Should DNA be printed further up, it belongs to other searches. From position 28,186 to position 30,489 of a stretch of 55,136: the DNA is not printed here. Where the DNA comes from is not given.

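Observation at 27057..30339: Receiver-TM-repeat-TonB_C protein paired with a pseudo-receiver Ser/Thr kinase: candidate undescribed trans-envelope signalling module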

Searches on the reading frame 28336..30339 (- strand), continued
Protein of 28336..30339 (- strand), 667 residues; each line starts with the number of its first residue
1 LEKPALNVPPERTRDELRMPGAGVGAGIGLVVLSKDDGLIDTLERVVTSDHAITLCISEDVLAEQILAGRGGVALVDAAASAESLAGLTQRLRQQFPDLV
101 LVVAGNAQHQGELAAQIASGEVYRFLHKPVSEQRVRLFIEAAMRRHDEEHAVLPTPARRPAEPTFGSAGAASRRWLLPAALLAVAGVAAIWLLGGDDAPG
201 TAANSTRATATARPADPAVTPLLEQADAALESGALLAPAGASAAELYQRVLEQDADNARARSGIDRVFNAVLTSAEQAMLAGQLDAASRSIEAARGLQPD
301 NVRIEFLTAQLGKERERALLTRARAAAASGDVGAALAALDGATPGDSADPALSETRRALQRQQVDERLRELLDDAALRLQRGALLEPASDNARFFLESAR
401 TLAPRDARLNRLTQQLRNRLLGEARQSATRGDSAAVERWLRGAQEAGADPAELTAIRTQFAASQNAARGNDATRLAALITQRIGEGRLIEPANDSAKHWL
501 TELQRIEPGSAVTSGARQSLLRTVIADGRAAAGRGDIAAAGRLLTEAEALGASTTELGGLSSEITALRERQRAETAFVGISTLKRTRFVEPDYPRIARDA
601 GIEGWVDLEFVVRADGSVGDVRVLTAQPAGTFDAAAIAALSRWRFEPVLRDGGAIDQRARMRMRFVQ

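Call 10: find_related_loci(query=A1, collection=genome_contigs, flank=6000)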
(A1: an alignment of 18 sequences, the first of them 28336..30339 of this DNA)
Query A1 (667 aa) in genome_contigs; peptide patterns used: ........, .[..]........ (x = any residue, [..] = any of these).
167 stretches matched a pattern; 110 encode a relative of the query (tblastn E <= 1e-3); the best 80 are kept; 80 distinct loci.
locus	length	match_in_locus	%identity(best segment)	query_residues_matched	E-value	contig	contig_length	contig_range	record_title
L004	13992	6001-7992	86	1-666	0e+0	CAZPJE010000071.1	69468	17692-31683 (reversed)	MAG TPA_asm: uncultured Steroidobacteraceae bacterium isolate binchicken_co255_207 genome assembly, contig: k141_5548003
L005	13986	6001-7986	62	1-665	0e+0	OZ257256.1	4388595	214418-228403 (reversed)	MAG: Steroidobacteraceae bacterium isolate 60cb53db-5efb-48f4-9f30-25350f7b9eee genome assembly, chromosome: 1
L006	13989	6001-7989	63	1-665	0e+0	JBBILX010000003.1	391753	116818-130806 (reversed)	MAG: Gammaproteobacteria bacterium isolate BR2S70218_bin_219 NODE_7_length_391753_cov_6.29048, whole genome shotgun sequ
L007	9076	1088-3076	62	1-665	0e+0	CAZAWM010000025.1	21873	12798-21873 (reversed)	MAG TPA_asm: uncultured Steroidobacteraceae bacterium isolate binchicken_co274_92 genome assembly, contig: NODE_6172_len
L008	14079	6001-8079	50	1-665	0e+0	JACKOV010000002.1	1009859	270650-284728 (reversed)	MAG: Nevskiaceae bacterium isolate HK-STAS-PROT-179 HK-STAS-PROT-179_2, whole genome shotgun sequence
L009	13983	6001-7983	78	1-665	0e+0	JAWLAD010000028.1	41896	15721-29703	MAG: Steroidobacteraceae bacterium isolate AC3.11 AC3.11.fa-28, whole genome shotgun sequence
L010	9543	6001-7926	44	30-665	2e-158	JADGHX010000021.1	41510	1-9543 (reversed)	MAG: Steroidobacteraceae bacterium isolate HOG51 NODE_330_length_41510_cov_14.248002, whole genome shotgun sequence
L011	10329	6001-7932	47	10-665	9e-149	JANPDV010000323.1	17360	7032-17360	MAG: Gammaproteobacteria bacterium isolate VAR_78_metabat_326 VAR_78_k141_3076635, whole genome shotgun sequence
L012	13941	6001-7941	43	20-665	3e-153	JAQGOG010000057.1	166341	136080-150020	MAG: Gammaproteobacteria bacterium isolate RYN_607 scaffold_559964, whole genome shotgun sequence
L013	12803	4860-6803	44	20-665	6e-149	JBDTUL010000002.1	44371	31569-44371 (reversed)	MAG: Gammaproteobacteria bacterium isolate cluster3_bin.43 NODE_2112_length_44371_cov_5.831145, whole genome shotgun seq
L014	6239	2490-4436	43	20-665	4e-149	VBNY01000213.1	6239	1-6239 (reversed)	MAG: Gammaproteobacteria bacterium isolate GP_33 14_0929_12_20cm_scaffold_12083, whole genome shotgun sequence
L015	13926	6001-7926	43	30-665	5e-147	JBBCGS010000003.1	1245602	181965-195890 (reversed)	MAG: Gammaproteobacteria bacterium isolate CoA_metab_bin.120 s10870.ctg010892l, whole genome shotgun sequence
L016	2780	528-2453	43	30-665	2e-154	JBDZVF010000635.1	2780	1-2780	MAG: Pseudomonadota bacterium isolate PE_dung25 NODE_15314_length_2780, whole genome shotgun sequence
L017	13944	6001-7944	42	19-666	2e-145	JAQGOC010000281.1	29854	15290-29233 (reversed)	MAG: Gammaproteobacteria bacterium isolate RYN_603 scaffold_1507049, whole genome shotgun sequence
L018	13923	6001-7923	43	30-665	2e-144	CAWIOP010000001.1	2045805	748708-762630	MAG: uncultured Gammaproteobacteria bacterium isolate MFD01561.bin.2.37 genome assembly, contig: contig_15434, whole gen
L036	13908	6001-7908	41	4-665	8e-124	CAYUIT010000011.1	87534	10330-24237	MAG TPA_asm: uncultured Steroidobacteraceae bacterium isolate binchicken_co214_79 genome assembly, contig: NODE_140_leng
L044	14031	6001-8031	36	25-666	7e-112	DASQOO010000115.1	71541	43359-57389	MAG TPA_asm: Steroidobacteraceae bacterium isolate SMAG_U10805 k141_1294668, whole genome shotgun sequence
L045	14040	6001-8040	36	8-665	7e-112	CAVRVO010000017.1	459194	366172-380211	MAG: uncultured Gammaproteobacteria bacterium isolate MFD02242.bin.1.317 genome assembly, contig: contig_43861, whole ge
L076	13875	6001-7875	33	21-665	2e-64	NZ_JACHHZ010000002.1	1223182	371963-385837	Povalibacter uvarum strain DSM 26723 Ga0415266_02, whole genome shotgun sequence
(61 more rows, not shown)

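Call 26: predict_structure(alignment_id=A2)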
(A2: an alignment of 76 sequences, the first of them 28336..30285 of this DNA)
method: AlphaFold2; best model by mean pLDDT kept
length: 649 residues; sequences in the alignment: 76
mean_pLDDT: 88.8   pTM: 0.51
mean pLDDT of the five models: 88.8, 88.0, 86.3, 86.0, 85.3
residues with pLDDT >= 90: 514; 70-90: 60; 50-70: 22; < 50: 53
segments of 3 or more residues with pLDDT < 50: 1-7, 136-161, 175-194
pLDDT, mean of each block of 10 residues (from residue 1): 44 96 92 90 95 93 96 96 97 97 96 92 92 55 36 36 53 46 41 59 94 95 95 94 95 96 94 95 94 92 90 87 77 88 94 98 96 97 97 98 98 97 98 98 96 97 98 97 97 97 98 97 98 97 97 89 94 95 96 96 96 96 96 93 95
secondary structure, 60 per line:
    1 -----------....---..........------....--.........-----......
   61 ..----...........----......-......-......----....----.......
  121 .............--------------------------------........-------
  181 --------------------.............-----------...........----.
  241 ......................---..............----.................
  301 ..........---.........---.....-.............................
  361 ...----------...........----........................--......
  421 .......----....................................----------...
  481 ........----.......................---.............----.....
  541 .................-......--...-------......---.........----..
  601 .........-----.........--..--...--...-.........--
elements in order: E12-15 H19-28 E35-38 H41-49 E55-59 H67-77 E82-87 H89-94 H96-101 E106-109 H114-133 H166-173 H201-213 H225-235 H240-262 H266-279 H284-310 H314-322 H326-330 H332-363 H374-384 H389-412 H415-427 H432-467 H478-488 H493-515 H519-531 H536-557 E559-561 E567-569 H577-582 E586-594 E599-609 H615-623 E630-632 E635-637 E639-647
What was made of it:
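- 28336..30339 (-): Gene A: receiver - TM - TPR-like rod - TonB_C protein, 667 aa. AlphaFold model pLDDT 88.8 (call 26).
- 28615..29685 (-): Periplasmic all-helical TPR-like superhelix, residues about 219-575. AlphaFold helices with pLDDT above 90 (call 26).
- On Response-regulator receiver (REC) domain: gene A: AlphaFold strand and helix order (call 26).
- Closest known: TonB. Different: Its spacer is a TPR superhelix rather than a Pro-rich stretch (call 26).
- The rod is long and rigid (call 26).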

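Call 29: fold_search(model_id=the predicted structure, library=pdb)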
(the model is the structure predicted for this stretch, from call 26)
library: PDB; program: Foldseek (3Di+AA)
matches with E <= 10: 1465; with E <= 0.001: 20
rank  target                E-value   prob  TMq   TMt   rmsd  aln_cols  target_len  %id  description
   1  6i97_D                2.2e-05  1.00  0.13  0.87   1.4        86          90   35  Structure of the ferrioxamine B transporter FoxA from Pseudomonas aeruginosa in complex with ferrioxamine B and a C-te (released 2019-08-28)
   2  6fip_MODEL_1_A        4.5e-05  1.00  0.12  0.74   2.8        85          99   35  Solution NMR structure of Pseudomonas aeruginosa TonB CTD (released 2018-08-29)
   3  2y4t_B                4.9e-05  1.00  0.12  0.16  33.1       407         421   17  Crystal structure of the human co-chaperone P58(IPK) (released 2011-08-10)
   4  1u07_B                5.4e-05  1.00  0.11  0.78   3.7        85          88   32  Crystal Structure of the 92-residue C-term. part of TonB with significant structural changes compared to shorter fragm (released 2004-11-30)
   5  1u07_A                6.9e-05  1.00  0.11  0.75   2.6        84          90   32  Crystal Structure of the 92-residue C-term. part of TonB with significant structural changes compared to shorter fragm (released 2004-11-30)
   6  3kcn_A                9.1e-05  1.00  0.17  0.74   2.7       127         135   23  The crystal structure of adenylate cyclase from Rhodopirellula baltica (released 2009-11-17)
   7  3ieg_A                9.1e-05  1.00  0.12  0.19  29.7       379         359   17  Crystal Structure of P58(IPK) TPR Domain at 2.5 A (released 2010-03-31)
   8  2y4t_A                1.1e-04  1.00  0.12  0.17  32.9       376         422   18  Crystal structure of the human co-chaperone P58(IPK) (released 2011-08-10)
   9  2gsk_B                1.8e-04  1.00  0.11  0.85   3.7        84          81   32  Structure of the BtuB:TonB Complex (released 2006-06-13)
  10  3kcn_B                1.8e-04  1.00  0.18  0.73   3.6       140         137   23  The crystal structure of adenylate cyclase from Rhodopirellula baltica (released 2009-11-17)
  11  7y4i_A                3.4e-04  1.00  0.12  0.10  22.3       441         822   12  Crystal structure of SPINDLY in complex with GDP (released 2022-12-07)
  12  2jk1                  3.7e-04  1.00  0.18  0.77   2.5       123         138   11  Crystal structure of the wild-type HupR receiver domain (released 2008-11-11)
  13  3hv2_A                5.0e-04  1.00  0.19  0.79   5.6       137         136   20  Crystal structure of signal receiver domain OF HD domain-containing protein FROM Pseudomonas fluorescens Pf-5 (released 2009-06-23)
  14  4r7s                  5.5e-04  0.99  0.09  0.17  35.0       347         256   13  Crystal structure of a tetratricopeptide repeat protein (PARMER_03812) from Parabacteroides merdae ATCC 43184 at 2.39 A  (released 2014-10-01)
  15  8dtg_B                6.9e-04  1.00  0.12  0.11  26.0       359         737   14  Cryo-EM structure of Arabidopsis SPY alternative conformation 1 (released 2023-03-08)
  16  2rjn                  8.3e-04  1.00  0.19  0.83   2.5       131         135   14  Crystal structure of an uncharacterized protein Q2BKU2 from Neptuniibacter caesariensis (released 2007-10-23)
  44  3hv2_B                3.0e-03  1.00  0.18  0.82   2.4       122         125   16  Crystal structure of signal receiver domain OF HD domain-containing protein FROM Pseudomonas fluorescens Pf-5 (released 2009-06-23)
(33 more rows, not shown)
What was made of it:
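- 29890..30258 (-): Cytoplasmic receiver (REC) domain of A, residues about 28-150. D36, D77 and K128-P129 are conserved. The Thr position carries Ala. Fold matches 3kcn, 2jk1, 3hv2 and 2rjn (call 29).
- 28615..29685 (-): Foldseek matches TPR superhelices: P58IPK, SPY, OGT (call 29).
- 28345..28572 (-): TonB C-terminal domain, residues 590-665, with the YP motif. Target-normalised TM-score 0.87 to 6i97_D (call 29).
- On TonB energy transducer: Fold: target-normalised TM-score 0.87 (call 29). Residues 219-575 are predicted all-helical at pLDDT above 90 and match TPR superhelices (calls 26, 29).
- On Response-regulator receiver (REC) domain: gene A: Foldseek matches 3kcn, 2jk1, 3hv2 and 2rjn at target-normalised TM-scores of 0.74-0.83 (call 29).
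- Checked: By fold it matches 6i97_D with a target-normalised TM-score of 0.87 (call 29). The AlphaFold model (pLDDT 88.8) has a (beta/alpha)5 fold matching receiver structures at target-normalised TM-scores of 0.74-0.83 (calls 26, 29).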

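Call 32: search_protein_families(library=pfam, proteins=[P0103], max_evalue=10)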
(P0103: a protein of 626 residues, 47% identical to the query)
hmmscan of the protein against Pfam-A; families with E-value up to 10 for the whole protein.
P0103 (626 aa): 3 families
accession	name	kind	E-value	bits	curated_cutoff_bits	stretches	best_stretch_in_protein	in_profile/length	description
PF03544.19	TonB_C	-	3.9e-18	66.1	24.6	1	547-623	2-78/79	Gram-negative bacterial TonB protein C-terminal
PF07721.20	TPR_4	-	0.049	14.7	27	1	484-502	7-25/26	Tetratricopeptide repeat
PF13103.11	TonB_2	-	0.083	13.5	22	1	562-601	27-66/85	TonB C terminal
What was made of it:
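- Tried and rejected: Only sub-threshold TPR hits appeared (call 32).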

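Call 59: search_protein_families(library=pfam, proteins=[L076:2694-5432:-, L044:8075-11047:-, L045:8093-10372:-, L076:9439-11280:-], max_evalue=0.001)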
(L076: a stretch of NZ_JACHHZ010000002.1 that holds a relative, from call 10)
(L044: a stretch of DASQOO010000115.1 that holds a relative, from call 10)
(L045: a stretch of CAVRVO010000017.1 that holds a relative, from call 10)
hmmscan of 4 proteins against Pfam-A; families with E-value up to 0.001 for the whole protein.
L076:2694-5432:- (912 aa): 0 families

L044:8075-11047:- (990 aa): 2 families
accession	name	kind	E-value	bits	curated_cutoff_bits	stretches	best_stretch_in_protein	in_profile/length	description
PF02738.23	MoCoBD_1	-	4.3e-31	108.3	27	1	567-796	10-241/244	Molybdopterin cofactor-binding domain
PF20256.3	MoCoBD_2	-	3.7e-29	102.6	27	2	853-933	201-283/283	Molybdopterin cofactor-binding domain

L045:8093-10372:- (759 aa): 2 families
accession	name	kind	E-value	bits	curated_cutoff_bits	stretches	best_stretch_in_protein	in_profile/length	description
PF02738.23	MoCoBD_1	-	1.4e-32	113.2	27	1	335-565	9-241/244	Molybdopterin cofactor-binding domain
PF20256.3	MoCoBD_2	-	6.6e-29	101.7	27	2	619-702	199-283/283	Molybdopterin cofactor-binding domain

L076:9439-11280:- (613 aa): 4 families
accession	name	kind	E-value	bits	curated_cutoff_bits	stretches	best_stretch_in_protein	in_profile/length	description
PF05345.18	He_PIG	-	3.3e-48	162.5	24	5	252-338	1-95/96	Putative Ig domain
PF18957.6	RibLong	-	4e-12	47.2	27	0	261-331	11-86/93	Long Rib domain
PF16820.11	PKD_3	-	5.1e-07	29.9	26.3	0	260-290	12-42/68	PKD-like domain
PF00041.27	fn3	-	2.7e-05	24.8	25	1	527-606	12-79/84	Fibronectin type III domain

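Call 76: search_protein_families(library=pfam, proteins=[L076:2562-4985:+, L036:9393-10886:+, L076:5026-5442:+, L076:5432-5881:+], max_evalue=0.01)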
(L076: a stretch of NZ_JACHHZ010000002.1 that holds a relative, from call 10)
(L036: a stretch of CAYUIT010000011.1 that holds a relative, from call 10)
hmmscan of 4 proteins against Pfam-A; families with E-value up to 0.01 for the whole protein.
L076:2562-4985:+ (807 aa): 2 families
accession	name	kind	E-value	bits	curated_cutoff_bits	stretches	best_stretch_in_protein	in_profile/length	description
PF02518.31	HATPase_c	-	4.4e-11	43.7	26.4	1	663-800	10-109/111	Histidine kinase-, DNA gyrase B-, and HSP90-like ATPase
PF01627.28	Hpt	-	2.9e-06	27.9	24.6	1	467-559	6-73/84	Hpt domain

L036:9393-10886:+ (497 aa): 1 family
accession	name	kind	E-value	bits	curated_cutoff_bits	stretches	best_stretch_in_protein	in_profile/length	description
PF02518.31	HATPase_c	-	2.1e-12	47.9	26.4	1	351-491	8-110/111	Histidine kinase-, DNA gyrase B-, and HSP90-like ATPase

L076:5026-5442:+ (138 aa): 1 family
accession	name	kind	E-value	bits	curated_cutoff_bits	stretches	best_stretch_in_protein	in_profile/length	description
PF00072.30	Response_reg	-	6e-28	97.7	30.2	1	18-127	2-110/111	Response regulator receiver domain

L076:5432-5881:+ (149 aa): 1 family
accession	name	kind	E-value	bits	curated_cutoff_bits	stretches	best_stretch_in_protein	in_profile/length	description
PF13690.11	CheX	-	2.5e-20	72.8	27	1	44-135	1-93/94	Chemotaxis phosphatase CheX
